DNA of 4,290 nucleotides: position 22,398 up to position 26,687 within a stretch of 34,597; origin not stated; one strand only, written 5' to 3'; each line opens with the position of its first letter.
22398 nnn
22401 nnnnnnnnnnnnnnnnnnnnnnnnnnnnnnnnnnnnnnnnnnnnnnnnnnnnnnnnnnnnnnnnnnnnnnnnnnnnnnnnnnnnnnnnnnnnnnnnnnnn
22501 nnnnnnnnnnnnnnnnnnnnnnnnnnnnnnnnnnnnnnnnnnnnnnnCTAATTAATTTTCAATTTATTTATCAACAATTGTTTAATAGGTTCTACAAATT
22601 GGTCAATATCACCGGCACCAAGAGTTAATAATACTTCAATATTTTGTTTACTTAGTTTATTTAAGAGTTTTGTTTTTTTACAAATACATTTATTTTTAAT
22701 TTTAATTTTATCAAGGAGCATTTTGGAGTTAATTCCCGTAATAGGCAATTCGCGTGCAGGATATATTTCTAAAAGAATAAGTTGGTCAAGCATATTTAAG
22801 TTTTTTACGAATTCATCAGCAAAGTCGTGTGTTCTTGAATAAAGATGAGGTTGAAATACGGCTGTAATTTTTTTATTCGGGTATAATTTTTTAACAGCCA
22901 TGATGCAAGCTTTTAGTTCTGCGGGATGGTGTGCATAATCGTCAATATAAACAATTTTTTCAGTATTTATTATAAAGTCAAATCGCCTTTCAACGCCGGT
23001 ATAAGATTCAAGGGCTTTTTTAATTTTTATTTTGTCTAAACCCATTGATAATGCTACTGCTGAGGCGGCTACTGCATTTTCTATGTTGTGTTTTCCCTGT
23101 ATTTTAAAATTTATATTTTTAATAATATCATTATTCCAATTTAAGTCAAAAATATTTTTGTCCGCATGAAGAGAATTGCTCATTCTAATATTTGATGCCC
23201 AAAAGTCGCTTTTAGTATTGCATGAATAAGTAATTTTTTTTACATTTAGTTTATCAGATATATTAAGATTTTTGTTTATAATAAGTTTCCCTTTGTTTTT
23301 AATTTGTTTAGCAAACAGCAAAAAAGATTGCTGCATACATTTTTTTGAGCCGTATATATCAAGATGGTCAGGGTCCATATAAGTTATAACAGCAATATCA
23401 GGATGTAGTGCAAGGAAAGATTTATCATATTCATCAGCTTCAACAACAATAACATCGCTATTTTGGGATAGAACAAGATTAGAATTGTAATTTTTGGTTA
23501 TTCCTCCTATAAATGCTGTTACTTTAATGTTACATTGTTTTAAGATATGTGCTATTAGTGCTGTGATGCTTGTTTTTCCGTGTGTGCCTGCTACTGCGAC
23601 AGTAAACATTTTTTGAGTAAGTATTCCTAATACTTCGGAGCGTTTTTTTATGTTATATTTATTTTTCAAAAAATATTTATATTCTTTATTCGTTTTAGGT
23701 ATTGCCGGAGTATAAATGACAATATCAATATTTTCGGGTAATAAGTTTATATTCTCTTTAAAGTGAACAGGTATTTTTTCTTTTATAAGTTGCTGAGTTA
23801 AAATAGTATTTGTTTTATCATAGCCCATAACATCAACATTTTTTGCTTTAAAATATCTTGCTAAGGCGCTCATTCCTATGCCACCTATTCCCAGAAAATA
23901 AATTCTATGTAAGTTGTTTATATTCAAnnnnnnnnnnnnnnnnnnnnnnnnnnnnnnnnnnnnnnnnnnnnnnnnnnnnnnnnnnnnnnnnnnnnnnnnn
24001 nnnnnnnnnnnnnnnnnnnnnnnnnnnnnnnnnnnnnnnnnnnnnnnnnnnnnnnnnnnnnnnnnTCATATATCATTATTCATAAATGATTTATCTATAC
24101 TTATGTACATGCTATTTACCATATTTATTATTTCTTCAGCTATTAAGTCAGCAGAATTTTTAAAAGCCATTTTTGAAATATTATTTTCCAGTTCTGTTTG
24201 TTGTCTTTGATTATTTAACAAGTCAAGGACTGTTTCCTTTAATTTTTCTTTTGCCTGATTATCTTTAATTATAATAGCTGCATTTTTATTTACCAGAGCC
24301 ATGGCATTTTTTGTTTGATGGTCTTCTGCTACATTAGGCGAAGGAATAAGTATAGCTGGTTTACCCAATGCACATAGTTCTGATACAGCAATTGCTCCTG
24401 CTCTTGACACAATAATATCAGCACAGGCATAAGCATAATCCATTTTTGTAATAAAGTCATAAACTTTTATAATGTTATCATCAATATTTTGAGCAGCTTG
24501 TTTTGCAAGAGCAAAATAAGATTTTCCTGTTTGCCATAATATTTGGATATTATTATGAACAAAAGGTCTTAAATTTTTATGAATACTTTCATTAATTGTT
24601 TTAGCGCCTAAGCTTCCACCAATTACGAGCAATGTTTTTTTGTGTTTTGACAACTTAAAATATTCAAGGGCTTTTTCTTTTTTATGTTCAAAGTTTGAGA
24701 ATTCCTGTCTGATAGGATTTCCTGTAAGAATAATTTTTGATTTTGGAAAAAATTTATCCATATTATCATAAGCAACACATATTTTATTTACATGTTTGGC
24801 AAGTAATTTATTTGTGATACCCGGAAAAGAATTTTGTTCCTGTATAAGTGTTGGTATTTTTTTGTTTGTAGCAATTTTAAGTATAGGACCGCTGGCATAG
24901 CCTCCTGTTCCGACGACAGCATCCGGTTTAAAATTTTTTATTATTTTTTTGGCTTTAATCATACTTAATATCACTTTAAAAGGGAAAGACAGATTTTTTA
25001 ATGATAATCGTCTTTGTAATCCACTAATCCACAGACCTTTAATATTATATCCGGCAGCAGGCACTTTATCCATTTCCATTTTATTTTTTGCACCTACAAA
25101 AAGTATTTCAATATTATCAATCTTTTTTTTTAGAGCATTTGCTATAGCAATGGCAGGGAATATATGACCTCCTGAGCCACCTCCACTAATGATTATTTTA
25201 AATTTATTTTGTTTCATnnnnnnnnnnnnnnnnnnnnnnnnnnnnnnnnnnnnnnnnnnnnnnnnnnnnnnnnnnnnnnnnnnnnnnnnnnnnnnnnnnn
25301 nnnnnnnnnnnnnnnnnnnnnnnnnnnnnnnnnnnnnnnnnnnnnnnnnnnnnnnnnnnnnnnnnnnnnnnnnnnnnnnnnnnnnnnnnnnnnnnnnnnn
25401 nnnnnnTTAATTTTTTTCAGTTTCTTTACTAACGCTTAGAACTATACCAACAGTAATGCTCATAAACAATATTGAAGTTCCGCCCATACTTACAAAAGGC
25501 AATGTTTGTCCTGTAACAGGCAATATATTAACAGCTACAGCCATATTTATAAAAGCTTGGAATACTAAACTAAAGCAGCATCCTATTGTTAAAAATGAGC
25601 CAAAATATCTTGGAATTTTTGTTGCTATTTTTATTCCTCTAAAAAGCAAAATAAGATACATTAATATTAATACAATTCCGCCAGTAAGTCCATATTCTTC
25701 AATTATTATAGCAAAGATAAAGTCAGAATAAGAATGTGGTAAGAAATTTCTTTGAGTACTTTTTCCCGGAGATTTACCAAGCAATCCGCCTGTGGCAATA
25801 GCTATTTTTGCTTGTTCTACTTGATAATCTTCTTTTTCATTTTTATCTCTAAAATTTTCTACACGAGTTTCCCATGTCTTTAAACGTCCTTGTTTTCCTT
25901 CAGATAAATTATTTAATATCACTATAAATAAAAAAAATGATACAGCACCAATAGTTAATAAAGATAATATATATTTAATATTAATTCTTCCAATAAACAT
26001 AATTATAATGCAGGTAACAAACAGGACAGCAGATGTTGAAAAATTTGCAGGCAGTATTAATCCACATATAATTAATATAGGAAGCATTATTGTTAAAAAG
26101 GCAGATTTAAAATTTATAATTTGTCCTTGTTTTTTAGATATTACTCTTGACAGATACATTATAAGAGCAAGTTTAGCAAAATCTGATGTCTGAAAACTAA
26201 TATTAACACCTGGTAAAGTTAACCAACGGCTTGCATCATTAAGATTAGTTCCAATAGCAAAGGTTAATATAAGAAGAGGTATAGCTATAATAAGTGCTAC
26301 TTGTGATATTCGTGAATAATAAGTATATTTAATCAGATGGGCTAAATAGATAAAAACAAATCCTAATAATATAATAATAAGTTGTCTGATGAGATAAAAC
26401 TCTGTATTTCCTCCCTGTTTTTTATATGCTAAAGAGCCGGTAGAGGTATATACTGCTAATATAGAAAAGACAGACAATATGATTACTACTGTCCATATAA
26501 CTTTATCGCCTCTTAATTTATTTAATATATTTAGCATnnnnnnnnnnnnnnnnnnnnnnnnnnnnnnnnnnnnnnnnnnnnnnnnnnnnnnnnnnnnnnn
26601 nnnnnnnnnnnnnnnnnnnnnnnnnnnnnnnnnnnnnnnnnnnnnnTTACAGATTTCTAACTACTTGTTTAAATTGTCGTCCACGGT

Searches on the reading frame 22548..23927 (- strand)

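Call 4: search_protein_families(library=pfam, proteins=[window:22548-23927:-], max_evalue=0.01)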
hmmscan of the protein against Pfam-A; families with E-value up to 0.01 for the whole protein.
window:22548-23927:- (459 aa): 3 families
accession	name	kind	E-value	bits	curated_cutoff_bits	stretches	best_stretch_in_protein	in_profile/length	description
PF08245.18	Mur_ligase_M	-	2.1e-26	93.6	24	1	112-292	1-200/200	Mur ligase middle domain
PF01225.30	Mur_ligase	-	1.8e-15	57.5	21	1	8-105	1-92/95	Mur ligase family, catalytic domain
PF02875.26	Mur_ligase_C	-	8.7e-14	52.9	28.4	1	314-411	1-93/127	Mur ligase, glutamate ligase domain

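Call 26: search_protein_families(library=ncbifam, proteins=[window:22548-23927:-], max_evalue=0.00001)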
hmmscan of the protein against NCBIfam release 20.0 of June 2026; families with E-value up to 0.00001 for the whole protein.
window:22548-23927:- (459 aa): 24 families
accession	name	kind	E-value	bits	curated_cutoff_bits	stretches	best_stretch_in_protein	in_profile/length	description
TIGR01082.1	murC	equivalog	2.4e-116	389.5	335.1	1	9-447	2-447/449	UDP-N-acetylmuramate--L-alanine ligase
NF011171.0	PRK14573.1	equivalog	1e-74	251.9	1015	1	9-458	7-454/809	bifunctional UDP-N-acetylmuramate--L-alanine ligase/D-alanine--D-alanine ligase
TIGR01081.1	mpl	equivalog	3.3e-44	151.6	388.7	1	8-361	1-359/448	UDP-N-acetylmuramate:L-alanyl-gamma-D-glutamyl-meso-diaminopimelate ligase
TIGR01087.1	murD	equivalog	3.5e-35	121.9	211.95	1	9-332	2-324/441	UDP-N-acetylmuramoyl-L-alanine--D-glutamate ligase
NF053645.1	pMurC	equivalog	8.5e-31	107.2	560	2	237-357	283-395/492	pseudomurein biosynthesis peptide ligase pMurC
NF001126.0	PRK00139.1-4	equivalog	2.6e-25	88.9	373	1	177-358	195-374/486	UDP-N-acetylmuramoyl-L-alanyl-D-glutamate--2,6-diaminopimelate ligase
TIGR01085.1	murE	subfamily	1.8e-23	83.2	257.3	2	176-358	178-364/472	UDP-N-acetylmuramyl-tripeptide synthetase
NF001124.0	PRK00139.1-2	equivalog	1.1e-21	77.1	476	1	176-358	199-383/500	UDP-N-acetylmuramoyl-L-alanyl-D-glutamate--2,6-diaminopimelate ligase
NF053646.1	pMurD1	equivalog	1.1e-20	73.7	610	1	46-346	47-349/465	pseudomurein biosynthesis peptide ligase pMurD1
NF008896.0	PRK11929.1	equivalog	1.4e-20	72.8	1023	1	177-358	203-391/965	bifunctional UDP-N-acetylmuramoyl-L-alanyl-D-glutamate--2,6-diaminopimelate ligase MurE/UDP-N-acetylmuramoyl-tripeptide--D-alanyl-D-alanine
NF053648.1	pMurE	equivalog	5.7e-20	71.5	600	1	173-356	187-358/464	pseudomurein biosynthesis peptide ligase pMurE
TIGR01143.1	murF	subfamily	9.2e-20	71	288.6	1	106-357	73-330/418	UDP-N-acetylmuramoyl-tripeptide--D-alanyl-D-alanine ligase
NF010628.0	PRK14022.1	equivalog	3.8e-17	62.2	536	1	174-358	199-373/483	UDP-N-acetylmuramoyl-L-alanyl-D-glutamate--L-lysine ligase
NF008041.0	PRK10773.1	equivalog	8.8e-16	57.7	551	1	109-333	102-336/453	UDP-N-acetylmuramoyl-tripeptide--D-alanyl-D-alanine ligase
NF053647.1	pMurD2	equivalog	4.7e-15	55.4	550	1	12-230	6-224/405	pseudomurein biosynthesis peptide ligase pMurD2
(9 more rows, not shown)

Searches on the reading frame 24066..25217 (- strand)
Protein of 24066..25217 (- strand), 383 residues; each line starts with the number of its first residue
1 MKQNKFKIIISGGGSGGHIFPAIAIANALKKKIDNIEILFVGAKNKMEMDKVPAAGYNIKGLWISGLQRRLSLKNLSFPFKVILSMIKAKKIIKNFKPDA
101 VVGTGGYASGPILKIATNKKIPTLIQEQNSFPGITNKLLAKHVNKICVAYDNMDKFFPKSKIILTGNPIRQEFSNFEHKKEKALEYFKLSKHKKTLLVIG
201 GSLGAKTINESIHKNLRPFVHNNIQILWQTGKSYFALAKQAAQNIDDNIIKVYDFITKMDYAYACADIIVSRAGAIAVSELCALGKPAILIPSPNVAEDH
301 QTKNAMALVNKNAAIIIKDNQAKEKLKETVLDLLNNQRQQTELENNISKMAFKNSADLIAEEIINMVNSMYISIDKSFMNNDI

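Call 4: search_protein_families(library=pfam, proteins=[window:24066-25217:-], max_evalue=0.01)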
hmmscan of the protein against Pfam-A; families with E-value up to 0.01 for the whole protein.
window:24066-25217:- (383 aa): 4 families
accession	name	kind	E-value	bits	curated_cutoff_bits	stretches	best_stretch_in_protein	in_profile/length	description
PF04101.22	Glyco_tran_28_C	-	2.3e-38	132.3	22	1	195-357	1-164/166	Glycosyltransferase family 28 C-terminal domain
PF03033.26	Glyco_transf_28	-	7.6e-35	120.4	26.2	1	8-146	1-137/139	Glycosyltransferase family 28 N-terminal domain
PF00534.26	Glycos_transf_1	-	0.00014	21.9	26.4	1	183-349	33-171/172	Glycosyl transferases group 1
PF13692.12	Glyco_trans_1_4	-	0.0028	18.4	27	0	230-336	39-142/142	Glycosyl transferases group 1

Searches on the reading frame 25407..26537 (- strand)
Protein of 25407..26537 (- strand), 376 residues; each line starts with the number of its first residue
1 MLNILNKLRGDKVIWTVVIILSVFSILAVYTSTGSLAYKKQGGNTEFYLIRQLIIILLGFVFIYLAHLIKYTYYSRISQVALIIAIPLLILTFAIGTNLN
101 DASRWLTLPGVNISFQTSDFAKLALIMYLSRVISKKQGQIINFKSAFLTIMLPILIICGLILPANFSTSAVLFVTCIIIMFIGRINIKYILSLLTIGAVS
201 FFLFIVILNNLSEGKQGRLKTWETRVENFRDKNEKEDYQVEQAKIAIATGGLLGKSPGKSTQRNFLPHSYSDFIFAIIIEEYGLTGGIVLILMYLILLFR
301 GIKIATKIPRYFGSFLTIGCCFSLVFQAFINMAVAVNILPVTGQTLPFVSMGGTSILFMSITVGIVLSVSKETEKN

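Call 4: search_protein_families(library=pfam, proteins=[window:25407-26537:-], max_evalue=0.01)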
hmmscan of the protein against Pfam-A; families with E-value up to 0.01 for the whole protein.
window:25407-26537:- (376 aa): 1 family
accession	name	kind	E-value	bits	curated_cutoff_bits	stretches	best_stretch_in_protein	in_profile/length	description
PF01098.24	FTSW_RODA_SPOVE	-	6e-78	262.8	26.4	1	13-374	3-355/356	Cell cycle protein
